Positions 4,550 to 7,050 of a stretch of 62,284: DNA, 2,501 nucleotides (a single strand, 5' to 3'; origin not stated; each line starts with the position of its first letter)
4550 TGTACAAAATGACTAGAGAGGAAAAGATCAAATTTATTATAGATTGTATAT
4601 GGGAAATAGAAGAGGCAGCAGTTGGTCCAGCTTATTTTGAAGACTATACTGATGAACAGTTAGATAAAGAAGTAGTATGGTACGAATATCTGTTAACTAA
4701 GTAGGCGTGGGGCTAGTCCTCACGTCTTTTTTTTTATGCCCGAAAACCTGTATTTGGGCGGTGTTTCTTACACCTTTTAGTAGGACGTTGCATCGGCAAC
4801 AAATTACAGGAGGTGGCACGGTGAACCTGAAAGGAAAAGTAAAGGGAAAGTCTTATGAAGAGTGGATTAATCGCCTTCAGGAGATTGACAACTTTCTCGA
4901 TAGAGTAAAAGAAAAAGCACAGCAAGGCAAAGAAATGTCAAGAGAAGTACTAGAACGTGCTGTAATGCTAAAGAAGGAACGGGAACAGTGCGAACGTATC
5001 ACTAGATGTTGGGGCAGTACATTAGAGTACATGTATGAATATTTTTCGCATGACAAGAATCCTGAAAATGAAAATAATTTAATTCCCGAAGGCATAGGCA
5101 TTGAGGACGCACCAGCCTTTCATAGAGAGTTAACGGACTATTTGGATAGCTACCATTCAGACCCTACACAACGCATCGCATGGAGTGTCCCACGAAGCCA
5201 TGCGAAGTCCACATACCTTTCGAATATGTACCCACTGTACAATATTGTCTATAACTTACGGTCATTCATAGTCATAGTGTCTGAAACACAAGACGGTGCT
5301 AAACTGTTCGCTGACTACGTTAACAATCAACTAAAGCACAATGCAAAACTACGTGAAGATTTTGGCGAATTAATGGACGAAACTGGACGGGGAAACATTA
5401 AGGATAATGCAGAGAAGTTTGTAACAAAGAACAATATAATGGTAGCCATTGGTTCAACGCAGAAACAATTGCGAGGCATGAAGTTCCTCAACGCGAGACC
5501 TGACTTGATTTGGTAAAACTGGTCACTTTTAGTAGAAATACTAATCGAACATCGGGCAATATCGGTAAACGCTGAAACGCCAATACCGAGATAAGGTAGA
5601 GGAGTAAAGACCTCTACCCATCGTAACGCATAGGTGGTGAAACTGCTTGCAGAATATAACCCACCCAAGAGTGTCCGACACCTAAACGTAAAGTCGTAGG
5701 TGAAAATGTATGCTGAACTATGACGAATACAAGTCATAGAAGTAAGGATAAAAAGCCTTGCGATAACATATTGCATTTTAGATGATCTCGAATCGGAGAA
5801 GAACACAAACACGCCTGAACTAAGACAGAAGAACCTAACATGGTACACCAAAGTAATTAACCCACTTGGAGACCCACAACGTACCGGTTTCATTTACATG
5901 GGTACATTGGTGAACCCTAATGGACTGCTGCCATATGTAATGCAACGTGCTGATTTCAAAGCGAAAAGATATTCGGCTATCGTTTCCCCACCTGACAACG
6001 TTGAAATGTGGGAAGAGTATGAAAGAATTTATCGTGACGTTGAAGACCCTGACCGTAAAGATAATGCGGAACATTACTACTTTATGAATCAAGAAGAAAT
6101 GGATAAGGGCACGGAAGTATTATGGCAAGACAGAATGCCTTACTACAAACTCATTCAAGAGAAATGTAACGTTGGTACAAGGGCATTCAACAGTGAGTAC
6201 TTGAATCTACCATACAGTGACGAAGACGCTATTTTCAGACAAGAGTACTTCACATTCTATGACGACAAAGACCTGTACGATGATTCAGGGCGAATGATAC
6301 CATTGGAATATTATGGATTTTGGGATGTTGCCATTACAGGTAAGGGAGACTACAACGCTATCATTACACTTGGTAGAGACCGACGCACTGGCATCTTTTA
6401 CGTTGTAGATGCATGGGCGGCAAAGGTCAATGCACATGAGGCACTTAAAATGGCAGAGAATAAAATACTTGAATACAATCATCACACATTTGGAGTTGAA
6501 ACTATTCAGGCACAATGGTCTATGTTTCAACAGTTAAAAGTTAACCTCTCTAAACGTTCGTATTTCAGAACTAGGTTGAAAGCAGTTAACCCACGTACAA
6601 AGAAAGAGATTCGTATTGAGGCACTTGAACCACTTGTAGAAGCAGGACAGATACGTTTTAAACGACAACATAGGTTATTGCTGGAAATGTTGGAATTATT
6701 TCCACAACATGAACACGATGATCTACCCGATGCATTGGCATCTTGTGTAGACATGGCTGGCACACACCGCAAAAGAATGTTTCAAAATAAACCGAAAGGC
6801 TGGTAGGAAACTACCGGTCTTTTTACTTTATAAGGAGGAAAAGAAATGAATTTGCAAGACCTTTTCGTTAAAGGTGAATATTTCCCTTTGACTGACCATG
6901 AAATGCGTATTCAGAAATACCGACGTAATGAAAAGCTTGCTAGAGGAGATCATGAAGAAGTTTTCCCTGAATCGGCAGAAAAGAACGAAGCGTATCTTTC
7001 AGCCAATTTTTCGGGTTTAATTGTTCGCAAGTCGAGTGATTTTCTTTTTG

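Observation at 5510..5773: A 264-nt group I-like intron splits the terminase large-subunit gene inside its Walker B motif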

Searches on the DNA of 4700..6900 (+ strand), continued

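Call 17: search_rna_families(sources=[L001, L003, L002], threshold=evalue, max_evalue=10, show_alignments=2)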
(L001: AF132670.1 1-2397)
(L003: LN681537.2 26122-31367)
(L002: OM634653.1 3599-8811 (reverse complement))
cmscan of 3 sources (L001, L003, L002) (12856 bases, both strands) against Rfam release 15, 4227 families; matches with E-value up to 10: 6.
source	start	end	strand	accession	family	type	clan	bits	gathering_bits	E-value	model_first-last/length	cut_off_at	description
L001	1335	1593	+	RF00028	Intron_gpI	Intron;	-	100.9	50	1.2e-25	1-253/253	no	Group I catalytic intron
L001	1060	1284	+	RF00028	Intron_gpI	Intron;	-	97.4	50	1.3e-24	1-253/253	no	Group I catalytic intron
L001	693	979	+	RF00028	Intron_gpI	Intron;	-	63.6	50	1.8e-14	1-253/253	no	Group I catalytic intron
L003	2104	2136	+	RF02765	Ysr209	Gene; sRNA;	-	24.2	59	1.7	1-46/46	no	Yersinia sRNA 209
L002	3674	3746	-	RF01641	ceN53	Gene; snRNA; snoRNA; CD-box;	-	19.2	50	7.8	1-74/74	no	Caenorhabditis snoRNA ceN53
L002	1612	1632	-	RF02129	GNAS-AS1_3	Gene; lncRNA;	-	16.4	42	6.1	1-38/38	no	GNAS antisense RNA 1 conserved region 3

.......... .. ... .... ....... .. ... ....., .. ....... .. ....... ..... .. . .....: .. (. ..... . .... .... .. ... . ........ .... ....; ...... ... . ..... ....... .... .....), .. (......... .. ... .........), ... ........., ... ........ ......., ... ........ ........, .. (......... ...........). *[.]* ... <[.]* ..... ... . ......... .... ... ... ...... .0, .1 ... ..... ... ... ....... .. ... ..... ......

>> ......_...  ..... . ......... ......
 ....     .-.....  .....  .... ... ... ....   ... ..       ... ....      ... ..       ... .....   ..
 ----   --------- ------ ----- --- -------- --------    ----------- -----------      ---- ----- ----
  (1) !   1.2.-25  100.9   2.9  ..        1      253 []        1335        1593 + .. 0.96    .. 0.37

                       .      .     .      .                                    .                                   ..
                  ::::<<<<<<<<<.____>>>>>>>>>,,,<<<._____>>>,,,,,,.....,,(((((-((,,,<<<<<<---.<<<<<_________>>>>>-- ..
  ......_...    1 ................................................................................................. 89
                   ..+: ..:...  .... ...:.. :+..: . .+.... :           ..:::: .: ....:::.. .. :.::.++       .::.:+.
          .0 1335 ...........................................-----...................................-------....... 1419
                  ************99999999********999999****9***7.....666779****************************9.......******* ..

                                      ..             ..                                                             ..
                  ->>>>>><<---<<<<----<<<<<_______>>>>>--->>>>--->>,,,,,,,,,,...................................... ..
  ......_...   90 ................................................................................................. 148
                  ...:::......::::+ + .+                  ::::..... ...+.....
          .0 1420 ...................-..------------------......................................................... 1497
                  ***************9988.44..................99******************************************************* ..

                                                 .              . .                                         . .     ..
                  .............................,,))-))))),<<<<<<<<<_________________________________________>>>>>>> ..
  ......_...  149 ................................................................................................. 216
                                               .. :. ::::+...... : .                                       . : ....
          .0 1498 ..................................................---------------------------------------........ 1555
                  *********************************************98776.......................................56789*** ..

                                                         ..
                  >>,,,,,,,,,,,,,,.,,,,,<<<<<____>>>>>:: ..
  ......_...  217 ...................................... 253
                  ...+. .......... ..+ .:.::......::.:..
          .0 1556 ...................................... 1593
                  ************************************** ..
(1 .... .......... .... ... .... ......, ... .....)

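Call 18: get_annotated_region(hit=H33, flank=2000)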
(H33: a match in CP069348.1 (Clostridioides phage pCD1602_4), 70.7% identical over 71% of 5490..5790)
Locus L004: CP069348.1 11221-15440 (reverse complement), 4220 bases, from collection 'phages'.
description: Clostridioides phage pCD1602_4, complete sequence.
organism: Clostridioides phage pCD1602_4 (NCBI taxid 2801346)
taxonomy: Viruses; Duplodnaviria; Heunggongvirae; Uroviricota; Caudoviricetes
host: -; source: water; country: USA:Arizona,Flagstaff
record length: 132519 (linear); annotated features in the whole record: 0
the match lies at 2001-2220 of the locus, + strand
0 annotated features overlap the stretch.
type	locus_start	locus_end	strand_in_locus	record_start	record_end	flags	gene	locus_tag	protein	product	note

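Call 19: get_annotated_region(hit=H38, flank=2000)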
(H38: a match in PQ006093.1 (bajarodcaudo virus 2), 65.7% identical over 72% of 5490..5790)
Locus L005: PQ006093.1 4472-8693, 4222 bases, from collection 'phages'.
description: Bajarodcaudo virus 2 isolate BGG_06_2, complete genome.
organism: bajarodcaudo virus 2 (NCBI taxid 3342781)
taxonomy: Viruses; Duplodnaviria; Heunggongvirae; Uroviricota; Caudoviricetes
host: -; source: Neotoma bryanti feces; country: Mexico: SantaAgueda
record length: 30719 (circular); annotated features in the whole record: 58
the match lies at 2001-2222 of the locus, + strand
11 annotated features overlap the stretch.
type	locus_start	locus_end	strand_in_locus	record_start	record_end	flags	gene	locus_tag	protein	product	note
CDS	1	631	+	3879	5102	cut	-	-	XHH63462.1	LbR YadA-like protein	-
CDS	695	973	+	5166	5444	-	-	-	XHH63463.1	hypothetical protein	-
CDS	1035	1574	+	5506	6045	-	-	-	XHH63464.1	hypothetical protein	-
CDS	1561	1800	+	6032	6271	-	-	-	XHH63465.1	hypothetical protein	-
CDS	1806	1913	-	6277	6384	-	-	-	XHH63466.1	hypothetical protein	-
CDS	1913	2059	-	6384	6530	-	-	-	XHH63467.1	hypothetical protein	-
CDS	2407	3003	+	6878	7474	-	-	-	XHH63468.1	hypothetical protein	-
CDS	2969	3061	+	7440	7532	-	-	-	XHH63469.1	hypothetical protein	-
CDS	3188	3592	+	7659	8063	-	-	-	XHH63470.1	hypothetical protein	-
CDS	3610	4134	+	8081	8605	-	-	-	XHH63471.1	hypothetical protein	-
CDS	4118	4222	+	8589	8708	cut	-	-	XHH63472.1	hypothetical protein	-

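Call 20: get_annotated_region(hit=H41, flank=2000)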
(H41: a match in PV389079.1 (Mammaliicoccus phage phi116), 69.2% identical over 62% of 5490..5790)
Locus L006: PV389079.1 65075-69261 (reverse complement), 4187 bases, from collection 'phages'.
description: Mammaliicoccus phage phi116, complete genome.
organism: Mammaliicoccus phage phi116 (NCBI taxid 3414228)
taxonomy: Viruses
host: Mammaliicoccus sciuri Dog116; source: induction of prophage; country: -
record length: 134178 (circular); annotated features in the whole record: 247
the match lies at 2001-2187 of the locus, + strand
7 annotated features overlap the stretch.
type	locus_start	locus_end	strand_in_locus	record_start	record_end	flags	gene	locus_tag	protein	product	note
CDS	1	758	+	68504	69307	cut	-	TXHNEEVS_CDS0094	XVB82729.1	hypothetical protein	-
CDS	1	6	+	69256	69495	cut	-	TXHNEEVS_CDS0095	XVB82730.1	hypothetical protein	-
CDS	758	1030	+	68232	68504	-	-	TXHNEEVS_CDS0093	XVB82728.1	hypothetical protein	-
CDS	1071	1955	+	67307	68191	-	-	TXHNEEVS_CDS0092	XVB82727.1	endonuclease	-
CDS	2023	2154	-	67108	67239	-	-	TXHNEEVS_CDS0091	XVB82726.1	hypothetical protein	-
CDS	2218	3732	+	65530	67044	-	-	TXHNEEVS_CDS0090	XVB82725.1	hypothetical protein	-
CDS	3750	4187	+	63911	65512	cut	-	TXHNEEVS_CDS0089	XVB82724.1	portal protein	-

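Call 21: get_annotated_region(hit=H43, flank=2000)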
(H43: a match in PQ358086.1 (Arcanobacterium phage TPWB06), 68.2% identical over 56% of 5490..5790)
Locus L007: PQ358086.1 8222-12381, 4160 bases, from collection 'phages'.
description: Arcanobacterium phage TPWB06, complete genome.
organism: Arcanobacterium phage TPWB06 (NCBI taxid 3388604)
taxonomy: Viruses
host: Arcanobacterium sp.; source: Tabanus par; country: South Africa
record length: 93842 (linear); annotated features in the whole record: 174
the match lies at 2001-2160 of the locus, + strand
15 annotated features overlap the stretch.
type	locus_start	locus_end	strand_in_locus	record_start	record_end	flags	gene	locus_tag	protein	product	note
tRNA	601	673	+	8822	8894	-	-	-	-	tRNA-Thr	-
CDS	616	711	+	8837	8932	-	-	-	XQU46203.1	hypothetical protein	-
tRNA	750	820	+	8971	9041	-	-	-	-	tRNA-Trp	-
tRNA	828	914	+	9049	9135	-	-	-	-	tRNA-Ser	-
tRNA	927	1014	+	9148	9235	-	-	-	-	tRNA-Ser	-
CDS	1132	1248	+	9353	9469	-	-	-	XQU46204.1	hypothetical protein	-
tRNA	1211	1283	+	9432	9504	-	-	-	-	tRNA-Asn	-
CDS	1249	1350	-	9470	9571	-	-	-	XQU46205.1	hypothetical protein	-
CDS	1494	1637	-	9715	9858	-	-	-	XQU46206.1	hypothetical protein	-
CDS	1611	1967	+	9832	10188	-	-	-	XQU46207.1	terminase large subunit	-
CDS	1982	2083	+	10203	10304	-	-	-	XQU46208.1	hypothetical protein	-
CDS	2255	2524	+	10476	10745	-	-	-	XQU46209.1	terminase large subunit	-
CDS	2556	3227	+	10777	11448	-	-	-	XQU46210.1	homing endonuclease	-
CDS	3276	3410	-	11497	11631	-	-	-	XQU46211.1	hypothetical protein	-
CDS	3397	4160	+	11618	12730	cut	-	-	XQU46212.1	terminase large subunit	-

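Call 22: get_annotated_region(hit=H44, flank=2000)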
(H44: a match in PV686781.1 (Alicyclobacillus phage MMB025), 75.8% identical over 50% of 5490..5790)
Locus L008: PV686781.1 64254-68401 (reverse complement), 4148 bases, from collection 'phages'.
description: Alicyclobacillus phage MMB025, complete genome.
organism: Alicyclobacillus phage MMB025 (NCBI taxid 3425951)
taxonomy: Viruses
host: Alicyclobacillus acidoterrestris MMB007; source: -; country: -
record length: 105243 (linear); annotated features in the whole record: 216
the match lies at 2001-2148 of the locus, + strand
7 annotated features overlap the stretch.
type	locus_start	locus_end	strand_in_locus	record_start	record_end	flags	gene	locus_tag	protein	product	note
CDS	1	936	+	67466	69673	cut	-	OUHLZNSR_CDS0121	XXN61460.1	DNA polymerase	DNA, RNA and nucleotide metabolism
CDS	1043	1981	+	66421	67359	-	-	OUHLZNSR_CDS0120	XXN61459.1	endonuclease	DNA, RNA and nucleotide metabolism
CDS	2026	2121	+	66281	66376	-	-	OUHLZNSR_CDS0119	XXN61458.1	hypothetical protein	-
CDS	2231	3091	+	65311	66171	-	-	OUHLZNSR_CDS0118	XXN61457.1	DNA polymerase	DNA, RNA and nucleotide metabolism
CDS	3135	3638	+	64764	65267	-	-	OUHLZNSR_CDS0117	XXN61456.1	dUTPase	DNA, RNA and nucleotide metabolism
CDS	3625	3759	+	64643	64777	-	-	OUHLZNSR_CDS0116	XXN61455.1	hypothetical protein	-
CDS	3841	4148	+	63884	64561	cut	-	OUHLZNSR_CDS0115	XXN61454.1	transcriptional regulator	transcription regulation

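Call 23: get_annotated_region(hit=H45, flank=2000)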
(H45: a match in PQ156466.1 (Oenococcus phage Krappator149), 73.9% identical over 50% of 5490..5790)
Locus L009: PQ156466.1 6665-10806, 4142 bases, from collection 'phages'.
description: Oenococcus phage Krappator149, complete genome.
organism: Oenococcus phage Krappator149 (NCBI taxid 3447978)
taxonomy: Viruses; Duplodnaviria; Heunggongvirae; Uroviricota; Caudoviricetes
host: Oenococcus oeni; source: Merlot red wine; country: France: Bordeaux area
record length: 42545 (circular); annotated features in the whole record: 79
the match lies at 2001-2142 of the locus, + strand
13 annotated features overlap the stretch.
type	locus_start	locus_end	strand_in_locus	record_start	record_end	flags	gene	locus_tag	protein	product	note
CDS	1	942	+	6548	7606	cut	-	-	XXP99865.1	major head protein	-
CDS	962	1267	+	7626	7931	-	-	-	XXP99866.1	head-tail adaptor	-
CDS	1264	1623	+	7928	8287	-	-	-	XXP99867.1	hypothetical protein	-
CDS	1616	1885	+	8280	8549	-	-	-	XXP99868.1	hypothetical protein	-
CDS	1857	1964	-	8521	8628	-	-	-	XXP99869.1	hypothetical protein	-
CDS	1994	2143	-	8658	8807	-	-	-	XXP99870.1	hypothetical protein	-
CDS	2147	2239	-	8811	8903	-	-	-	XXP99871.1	hypothetical protein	-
CDS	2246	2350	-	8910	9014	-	-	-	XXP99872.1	hypothetical protein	-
CDS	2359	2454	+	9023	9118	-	-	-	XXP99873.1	hypothetical protein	-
CDS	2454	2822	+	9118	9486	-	-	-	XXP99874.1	hypothetical protein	-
CDS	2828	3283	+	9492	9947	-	-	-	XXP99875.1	major tail protein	-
CDS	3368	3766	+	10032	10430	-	-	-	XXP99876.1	tail chaperone protein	-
CDS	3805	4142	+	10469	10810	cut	-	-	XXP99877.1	hypothetical protein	-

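Call 50: search_dna_similar(query=window:5550-5773:+, collection=phages, mode=distant, max_rows=60, max_evalue=1, rows=spread)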
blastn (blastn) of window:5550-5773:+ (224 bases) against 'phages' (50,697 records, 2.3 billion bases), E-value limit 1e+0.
Records with a match: 86; places in all: 96; records where one place covers at least 80% of the query: 12.
Best place of each record, by identity: >=99% 4; 90-95% 29; 80-90% 4; 60-80% 49.
By first word of the organism name: Bacillus 20; Staphylococcus 18; Clostridium 9; Dulem 9; Clostridioides 5; uncultured 5; Streptococcus 3; Bacteriophage 3; bajarodcaudo 2; Mammaliicoccus 2; and 8 more.
By host as written in the record: - 14; Varecia variegata 6; Clostridium perfringens 6; Bacillus thuringiensis subsp. kurstaki 4; Staphylococcus epidermidis 3; Mammaliicoccus sciuri C6854 3; Bacillus thuringiensis kurstaki 3; Bacillus subtilis 2; and 37 more.
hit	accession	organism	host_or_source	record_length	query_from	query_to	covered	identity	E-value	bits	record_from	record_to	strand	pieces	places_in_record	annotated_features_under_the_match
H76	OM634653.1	Bacillus phage vB_BsuS_PJN02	Bacillus subtilis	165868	2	208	92%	75.8%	3e-31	141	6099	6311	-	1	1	none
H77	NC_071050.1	Bacillus phage vB_BsuS_PJN02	Bacillus subtilis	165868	2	208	92%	75.8%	3e-31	141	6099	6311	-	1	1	none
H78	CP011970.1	Peptoclostridium phage phiCDIF1296T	Peptoclostridium difficile strain ...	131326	5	224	98%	66.1%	2e-8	65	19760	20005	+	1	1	terminator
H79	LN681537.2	Clostridium phage phiCD211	Clostridium difficile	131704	5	224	98%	66.1%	2e-8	65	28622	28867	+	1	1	none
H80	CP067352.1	Clostridioides phage ES-S-0173-01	Clostridioides sp. ES-S-0173-01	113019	5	219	96%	67.6%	2e-13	81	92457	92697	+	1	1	record has no annotation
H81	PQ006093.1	bajarodcaudo virus 2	Neotoma bryanti feces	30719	2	219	97%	65.7%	1e-3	48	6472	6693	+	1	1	hypothetical protein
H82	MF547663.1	Clostridioides phage LIBA2945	Clostridioides difficile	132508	5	207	83%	72.3%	3e-5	98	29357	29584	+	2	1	none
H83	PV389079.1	Mammaliicoccus phage phi116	Mammaliicoccus sciuri Dog116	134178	33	219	83%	69.2%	2e-8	65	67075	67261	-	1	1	hypothetical protein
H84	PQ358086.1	Arcanobacterium phage TPWB06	Arcanobacterium sp.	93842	2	170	75%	68.2%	9e-6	56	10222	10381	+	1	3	hypothetical protein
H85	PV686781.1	Alicyclobacillus phage MMB025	Alicyclobacillus acidoterrestris MMB007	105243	73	221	67%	75.8%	6e-15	87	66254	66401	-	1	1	hypothetical protein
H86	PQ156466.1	Oenococcus phage Krappator149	Oenococcus oeni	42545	70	219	67%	73.9%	3e-12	78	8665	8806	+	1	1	hypothetical protein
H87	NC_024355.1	Staphylococcus phage 6ec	Homo sapiens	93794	70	223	69%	71.1%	5e-9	67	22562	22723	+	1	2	tail length tape measure protein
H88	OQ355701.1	Staphylococcus phage vB_SepS_BE22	Staphylococcus epidermidis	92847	70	223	69%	71.1%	5e-9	67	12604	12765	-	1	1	hypothetical protein (x2)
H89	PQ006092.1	bajarodcaudo virus 1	Chaetodipus spinatus feces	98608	74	219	65%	70.0%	1e-3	49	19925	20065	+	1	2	none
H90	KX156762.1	Staphylococcus phage vB_SauS_IMEP5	Staphylococcus aureus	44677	102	224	55%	75.8%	1e-11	75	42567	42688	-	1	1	hypothetical protein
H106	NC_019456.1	Lactobacillus phage JCL1032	Lactobacillus delbrueckii subsp. lactis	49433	153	219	30%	77.1%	4e-4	50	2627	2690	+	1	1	terminase large subunit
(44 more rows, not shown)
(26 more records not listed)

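Call 51: get_annotated_region(hit=H106, flank=2500)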
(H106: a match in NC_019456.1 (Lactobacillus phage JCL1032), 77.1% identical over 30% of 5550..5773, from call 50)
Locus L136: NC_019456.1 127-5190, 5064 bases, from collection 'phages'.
description: Lactobacillus phage JCL1032, complete genome.
organism: Lactobacillus phage JCL1032 (NCBI taxid 37105)
taxonomy: Viruses; Duplodnaviria; Heunggongvirae; Uroviricota; Caudoviricetes
host: Lactobacillus delbrueckii subsp. lactis; source: -; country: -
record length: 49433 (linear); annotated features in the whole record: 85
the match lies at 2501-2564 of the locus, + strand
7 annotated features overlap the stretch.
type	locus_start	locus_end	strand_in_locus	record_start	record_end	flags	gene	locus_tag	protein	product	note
CDS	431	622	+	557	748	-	-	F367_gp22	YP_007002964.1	hypothetical protein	ORF1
CDS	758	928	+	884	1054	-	-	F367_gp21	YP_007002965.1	hypothetical protein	ORF2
regulatory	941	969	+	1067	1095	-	-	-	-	terminator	putative transcriptional terminator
CDS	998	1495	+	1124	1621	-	-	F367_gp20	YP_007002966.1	terminase small subunit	ORF3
CDS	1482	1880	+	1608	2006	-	-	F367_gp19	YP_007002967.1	HNH endonuclease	ORF4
CDS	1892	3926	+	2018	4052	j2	-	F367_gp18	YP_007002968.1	terminase large subunit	ORF5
CDS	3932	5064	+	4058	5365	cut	-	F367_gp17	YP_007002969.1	portal protein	ORF6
